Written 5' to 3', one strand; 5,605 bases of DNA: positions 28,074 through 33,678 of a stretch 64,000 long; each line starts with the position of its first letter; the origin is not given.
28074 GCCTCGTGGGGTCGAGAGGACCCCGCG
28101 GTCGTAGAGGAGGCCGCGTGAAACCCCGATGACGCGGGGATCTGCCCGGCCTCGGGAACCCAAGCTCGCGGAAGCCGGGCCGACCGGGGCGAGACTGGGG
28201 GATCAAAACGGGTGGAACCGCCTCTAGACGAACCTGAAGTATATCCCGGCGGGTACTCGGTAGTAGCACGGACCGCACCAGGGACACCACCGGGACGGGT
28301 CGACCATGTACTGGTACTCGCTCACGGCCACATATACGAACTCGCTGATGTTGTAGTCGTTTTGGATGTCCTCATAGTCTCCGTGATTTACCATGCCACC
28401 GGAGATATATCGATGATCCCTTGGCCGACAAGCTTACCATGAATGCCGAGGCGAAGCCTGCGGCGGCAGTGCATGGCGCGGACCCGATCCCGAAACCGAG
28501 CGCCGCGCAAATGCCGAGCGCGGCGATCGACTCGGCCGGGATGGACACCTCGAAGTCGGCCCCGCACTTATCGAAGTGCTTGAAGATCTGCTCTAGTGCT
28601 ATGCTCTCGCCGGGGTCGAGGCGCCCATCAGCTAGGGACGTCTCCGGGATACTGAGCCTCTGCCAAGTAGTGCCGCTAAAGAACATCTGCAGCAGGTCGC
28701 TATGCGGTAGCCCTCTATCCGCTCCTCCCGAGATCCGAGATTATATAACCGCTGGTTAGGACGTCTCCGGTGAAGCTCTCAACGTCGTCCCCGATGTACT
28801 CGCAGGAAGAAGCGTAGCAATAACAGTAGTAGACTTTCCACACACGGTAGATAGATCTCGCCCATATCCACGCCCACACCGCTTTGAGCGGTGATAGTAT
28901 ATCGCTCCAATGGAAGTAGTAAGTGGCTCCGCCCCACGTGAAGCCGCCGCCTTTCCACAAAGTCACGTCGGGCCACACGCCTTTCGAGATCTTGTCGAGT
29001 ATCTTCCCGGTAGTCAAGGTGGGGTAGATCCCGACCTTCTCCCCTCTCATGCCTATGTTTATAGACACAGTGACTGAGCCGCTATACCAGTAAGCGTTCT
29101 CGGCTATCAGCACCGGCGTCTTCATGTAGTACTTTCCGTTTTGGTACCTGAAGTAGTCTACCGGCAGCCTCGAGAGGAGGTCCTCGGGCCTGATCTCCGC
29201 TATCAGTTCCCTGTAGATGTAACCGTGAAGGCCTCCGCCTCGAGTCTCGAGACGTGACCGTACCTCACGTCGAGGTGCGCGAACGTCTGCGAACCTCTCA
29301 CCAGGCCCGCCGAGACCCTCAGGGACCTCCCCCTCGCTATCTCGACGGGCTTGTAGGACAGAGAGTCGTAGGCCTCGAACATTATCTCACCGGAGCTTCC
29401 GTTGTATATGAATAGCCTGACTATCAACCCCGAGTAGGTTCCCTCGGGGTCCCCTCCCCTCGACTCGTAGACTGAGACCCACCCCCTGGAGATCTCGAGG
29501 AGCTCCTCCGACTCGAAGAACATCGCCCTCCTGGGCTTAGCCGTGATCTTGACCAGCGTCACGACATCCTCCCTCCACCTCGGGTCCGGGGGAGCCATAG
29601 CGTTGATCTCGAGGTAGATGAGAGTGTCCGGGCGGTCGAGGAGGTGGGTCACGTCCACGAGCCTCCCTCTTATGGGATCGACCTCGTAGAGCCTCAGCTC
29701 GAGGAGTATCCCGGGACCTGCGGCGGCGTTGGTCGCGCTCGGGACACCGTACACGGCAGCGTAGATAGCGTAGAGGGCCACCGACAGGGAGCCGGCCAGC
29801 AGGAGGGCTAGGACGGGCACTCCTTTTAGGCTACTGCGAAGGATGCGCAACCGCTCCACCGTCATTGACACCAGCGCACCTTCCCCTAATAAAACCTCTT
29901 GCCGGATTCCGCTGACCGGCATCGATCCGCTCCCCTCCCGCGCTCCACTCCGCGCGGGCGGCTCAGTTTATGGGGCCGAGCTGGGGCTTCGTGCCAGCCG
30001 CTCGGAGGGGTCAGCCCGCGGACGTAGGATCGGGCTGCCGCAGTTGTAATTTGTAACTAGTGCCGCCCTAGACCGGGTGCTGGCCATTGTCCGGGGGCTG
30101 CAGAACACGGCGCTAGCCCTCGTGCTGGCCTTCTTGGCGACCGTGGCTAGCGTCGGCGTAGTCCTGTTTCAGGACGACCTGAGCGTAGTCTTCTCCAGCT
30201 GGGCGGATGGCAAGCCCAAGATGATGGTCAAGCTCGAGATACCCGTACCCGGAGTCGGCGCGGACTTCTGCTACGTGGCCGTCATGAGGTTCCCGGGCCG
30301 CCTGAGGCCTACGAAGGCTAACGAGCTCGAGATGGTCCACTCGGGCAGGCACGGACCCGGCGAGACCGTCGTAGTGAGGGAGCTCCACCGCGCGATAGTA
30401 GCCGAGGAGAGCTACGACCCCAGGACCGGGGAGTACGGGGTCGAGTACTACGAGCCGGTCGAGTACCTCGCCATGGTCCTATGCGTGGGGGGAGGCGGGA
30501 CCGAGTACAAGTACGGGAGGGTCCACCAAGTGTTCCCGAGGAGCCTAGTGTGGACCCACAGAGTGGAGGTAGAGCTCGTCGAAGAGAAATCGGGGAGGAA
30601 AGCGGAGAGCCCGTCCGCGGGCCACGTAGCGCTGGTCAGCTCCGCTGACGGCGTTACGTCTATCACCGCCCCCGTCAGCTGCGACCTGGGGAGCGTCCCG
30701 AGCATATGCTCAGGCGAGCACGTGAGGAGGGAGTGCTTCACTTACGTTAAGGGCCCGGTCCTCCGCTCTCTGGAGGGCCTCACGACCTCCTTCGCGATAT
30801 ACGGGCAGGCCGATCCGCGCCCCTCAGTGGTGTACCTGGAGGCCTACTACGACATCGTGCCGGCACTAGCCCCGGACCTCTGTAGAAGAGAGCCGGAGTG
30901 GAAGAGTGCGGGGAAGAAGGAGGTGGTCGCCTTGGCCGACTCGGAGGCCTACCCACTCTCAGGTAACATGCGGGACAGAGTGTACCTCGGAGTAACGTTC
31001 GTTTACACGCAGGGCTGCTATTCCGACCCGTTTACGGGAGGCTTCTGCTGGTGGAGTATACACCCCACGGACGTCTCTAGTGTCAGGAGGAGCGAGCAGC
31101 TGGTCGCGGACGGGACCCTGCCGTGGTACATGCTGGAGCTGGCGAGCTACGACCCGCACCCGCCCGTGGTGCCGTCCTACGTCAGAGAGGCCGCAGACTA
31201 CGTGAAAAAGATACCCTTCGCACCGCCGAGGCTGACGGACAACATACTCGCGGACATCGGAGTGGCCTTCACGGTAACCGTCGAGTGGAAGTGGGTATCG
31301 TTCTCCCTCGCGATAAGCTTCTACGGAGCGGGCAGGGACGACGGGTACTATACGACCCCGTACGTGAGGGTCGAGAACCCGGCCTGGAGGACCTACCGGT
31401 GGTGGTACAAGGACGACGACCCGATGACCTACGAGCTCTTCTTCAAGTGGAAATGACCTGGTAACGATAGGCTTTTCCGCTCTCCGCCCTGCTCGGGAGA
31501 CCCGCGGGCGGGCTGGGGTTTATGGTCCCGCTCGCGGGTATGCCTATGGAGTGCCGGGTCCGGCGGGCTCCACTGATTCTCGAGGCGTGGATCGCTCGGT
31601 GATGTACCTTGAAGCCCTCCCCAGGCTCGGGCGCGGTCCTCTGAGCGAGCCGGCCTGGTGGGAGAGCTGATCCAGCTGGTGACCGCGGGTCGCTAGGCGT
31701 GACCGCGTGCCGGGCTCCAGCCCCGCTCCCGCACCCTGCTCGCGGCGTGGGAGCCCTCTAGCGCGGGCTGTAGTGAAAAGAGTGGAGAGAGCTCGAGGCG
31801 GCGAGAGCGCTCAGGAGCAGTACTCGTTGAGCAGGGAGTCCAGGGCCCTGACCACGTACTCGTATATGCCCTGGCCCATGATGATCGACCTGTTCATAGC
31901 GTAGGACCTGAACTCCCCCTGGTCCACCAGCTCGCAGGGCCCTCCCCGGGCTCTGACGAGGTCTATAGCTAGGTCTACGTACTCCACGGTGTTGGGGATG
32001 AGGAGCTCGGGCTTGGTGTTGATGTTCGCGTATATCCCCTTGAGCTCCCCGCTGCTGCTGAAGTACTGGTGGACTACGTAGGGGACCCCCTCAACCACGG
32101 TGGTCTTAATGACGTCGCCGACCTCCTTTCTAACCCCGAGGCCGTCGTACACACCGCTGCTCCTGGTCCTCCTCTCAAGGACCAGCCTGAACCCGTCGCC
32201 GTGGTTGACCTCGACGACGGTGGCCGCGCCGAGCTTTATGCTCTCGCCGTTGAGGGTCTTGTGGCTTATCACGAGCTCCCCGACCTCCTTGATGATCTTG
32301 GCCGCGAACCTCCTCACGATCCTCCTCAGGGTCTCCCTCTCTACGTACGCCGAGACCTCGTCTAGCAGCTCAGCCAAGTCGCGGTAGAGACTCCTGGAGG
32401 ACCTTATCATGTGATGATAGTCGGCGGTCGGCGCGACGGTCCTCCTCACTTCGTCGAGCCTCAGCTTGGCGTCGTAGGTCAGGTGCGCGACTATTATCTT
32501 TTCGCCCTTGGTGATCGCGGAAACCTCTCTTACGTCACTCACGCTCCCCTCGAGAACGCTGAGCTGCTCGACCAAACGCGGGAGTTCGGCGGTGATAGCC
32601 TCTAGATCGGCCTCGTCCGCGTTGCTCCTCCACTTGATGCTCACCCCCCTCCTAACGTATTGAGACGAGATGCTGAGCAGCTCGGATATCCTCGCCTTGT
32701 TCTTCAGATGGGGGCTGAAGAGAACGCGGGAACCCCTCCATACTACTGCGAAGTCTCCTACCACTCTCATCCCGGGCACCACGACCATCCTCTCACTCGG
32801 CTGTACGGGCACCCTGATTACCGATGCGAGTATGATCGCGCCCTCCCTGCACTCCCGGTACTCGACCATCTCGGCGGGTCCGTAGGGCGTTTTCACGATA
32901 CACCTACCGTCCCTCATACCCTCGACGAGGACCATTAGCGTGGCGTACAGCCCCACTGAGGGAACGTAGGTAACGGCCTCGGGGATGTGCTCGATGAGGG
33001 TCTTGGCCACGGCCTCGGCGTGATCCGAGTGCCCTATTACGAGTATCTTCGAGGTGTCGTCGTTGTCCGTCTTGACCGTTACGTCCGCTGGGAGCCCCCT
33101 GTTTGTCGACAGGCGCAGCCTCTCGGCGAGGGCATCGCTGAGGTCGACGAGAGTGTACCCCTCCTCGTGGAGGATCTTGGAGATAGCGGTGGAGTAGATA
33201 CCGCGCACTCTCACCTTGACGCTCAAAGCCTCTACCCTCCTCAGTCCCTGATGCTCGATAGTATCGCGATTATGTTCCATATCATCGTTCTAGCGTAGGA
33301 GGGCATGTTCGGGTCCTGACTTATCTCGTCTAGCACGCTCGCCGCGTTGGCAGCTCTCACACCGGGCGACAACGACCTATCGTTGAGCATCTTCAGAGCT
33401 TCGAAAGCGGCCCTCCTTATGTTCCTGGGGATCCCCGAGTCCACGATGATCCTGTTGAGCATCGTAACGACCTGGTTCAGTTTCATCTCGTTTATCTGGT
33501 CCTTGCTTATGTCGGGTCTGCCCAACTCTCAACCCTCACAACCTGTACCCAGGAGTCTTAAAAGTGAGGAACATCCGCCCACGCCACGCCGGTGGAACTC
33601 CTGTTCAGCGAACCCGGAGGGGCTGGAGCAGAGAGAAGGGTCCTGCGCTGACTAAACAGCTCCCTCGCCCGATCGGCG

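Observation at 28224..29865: Chain of four same-strand ORFs that hop between three reading frames with open-frame overlaps at every junction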

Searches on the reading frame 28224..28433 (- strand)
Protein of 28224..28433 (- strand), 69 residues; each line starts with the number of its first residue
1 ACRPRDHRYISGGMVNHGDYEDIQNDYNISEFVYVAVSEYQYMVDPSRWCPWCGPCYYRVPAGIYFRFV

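Call 5: search_protein_families(library=pfam, max_evalue=1, proteins=[window:28224-28433:-])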
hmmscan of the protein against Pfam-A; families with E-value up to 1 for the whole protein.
window:28224-28433:- (69 aa): 0 families

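Call 6: search_protein_families(library=ncbifam, max_evalue=1, proteins=[window:28224-28433:-])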
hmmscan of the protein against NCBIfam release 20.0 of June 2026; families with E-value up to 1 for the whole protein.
window:28224-28433:- (69 aa): 2 families
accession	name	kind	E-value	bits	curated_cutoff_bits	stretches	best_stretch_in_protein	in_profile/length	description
NF008229.0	PRK10996.1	equivalog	0.062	13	125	1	48-58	59-69/141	thioredoxin TrxC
TIGR01068.1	thioredoxin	equivalog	0.72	10.1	96.8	1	41-61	16-34/101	thioredoxin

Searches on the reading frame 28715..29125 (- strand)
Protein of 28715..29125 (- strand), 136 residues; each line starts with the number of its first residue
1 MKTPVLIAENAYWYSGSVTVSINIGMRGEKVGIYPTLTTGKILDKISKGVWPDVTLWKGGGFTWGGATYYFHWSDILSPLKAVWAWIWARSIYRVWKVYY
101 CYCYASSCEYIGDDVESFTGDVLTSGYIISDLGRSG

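Call 8: find_encoding_contigs(protein=window:28715-29125:-, flank=5000)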
Protein window:28715-29125:- (136 aa): no gene with exactly this product is on record in the collection.

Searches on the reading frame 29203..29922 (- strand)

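Call 5: search_protein_families(library=pfam, max_evalue=1, proteins=[window:29203-29922:-])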
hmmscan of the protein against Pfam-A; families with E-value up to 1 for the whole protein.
window:29203-29922:- (239 aa): 1 family
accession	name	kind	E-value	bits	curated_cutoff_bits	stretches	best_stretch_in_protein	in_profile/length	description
PF22391.1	DUF6975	-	0.21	11.6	27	1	91-155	129-193/198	Family of unknown function (DUF6975)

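Call 6: search_protein_families(library=ncbifam, max_evalue=1, proteins=[window:29203-29922:-])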
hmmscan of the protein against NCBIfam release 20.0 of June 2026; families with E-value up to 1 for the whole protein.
window:29203-29922:- (239 aa): 0 families

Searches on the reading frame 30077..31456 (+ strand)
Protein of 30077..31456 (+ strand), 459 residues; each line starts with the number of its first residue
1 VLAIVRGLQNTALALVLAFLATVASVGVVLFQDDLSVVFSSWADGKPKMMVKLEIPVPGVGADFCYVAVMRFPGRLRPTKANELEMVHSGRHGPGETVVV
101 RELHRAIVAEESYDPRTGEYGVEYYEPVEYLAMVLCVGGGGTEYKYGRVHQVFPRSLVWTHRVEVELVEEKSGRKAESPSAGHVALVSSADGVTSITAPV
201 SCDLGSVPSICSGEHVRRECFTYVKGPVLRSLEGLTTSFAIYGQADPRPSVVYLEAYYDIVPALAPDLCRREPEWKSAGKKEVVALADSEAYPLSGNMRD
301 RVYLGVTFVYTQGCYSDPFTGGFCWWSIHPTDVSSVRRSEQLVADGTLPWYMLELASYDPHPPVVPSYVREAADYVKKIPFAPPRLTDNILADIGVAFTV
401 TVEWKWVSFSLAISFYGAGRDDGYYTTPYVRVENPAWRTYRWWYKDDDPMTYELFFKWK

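Call 5: search_protein_families(library=pfam, max_evalue=1, proteins=[window:30077-31456:+])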
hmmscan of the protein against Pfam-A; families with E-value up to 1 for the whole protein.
window:30077-31456:+ (459 aa): 1 family
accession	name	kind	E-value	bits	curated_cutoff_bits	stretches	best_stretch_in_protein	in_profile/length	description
PF24220.1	DUF7439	-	0.25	11.8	27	1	15-38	29-52/75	Family of unknown function (DUF7439)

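Call 6: search_protein_families(library=ncbifam, max_evalue=1, proteins=[window:30077-31456:+])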
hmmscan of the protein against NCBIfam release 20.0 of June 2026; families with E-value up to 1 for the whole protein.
window:30077-31456:+ (459 aa): 0 families

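Call 17: find_encoding_contigs(protein=window:30077-31456:+, flank=3000, max_places=3)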
Protein window:30077-31456:+ (459 aa): no gene with exactly this product is on record in the collection.

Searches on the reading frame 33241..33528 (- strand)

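Call 35: search_protein_families(library=pfam, max_evalue=0.001, proteins=[window:33241-33528:-])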
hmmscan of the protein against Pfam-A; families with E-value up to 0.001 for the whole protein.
window:33241-33528:- (95 aa): 1 family
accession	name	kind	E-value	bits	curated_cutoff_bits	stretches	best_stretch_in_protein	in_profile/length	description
PF03685.18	UPF0147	-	2.1e-32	111.4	23.6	1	14-93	2-81/81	Uncharacterised protein family (UPF0147)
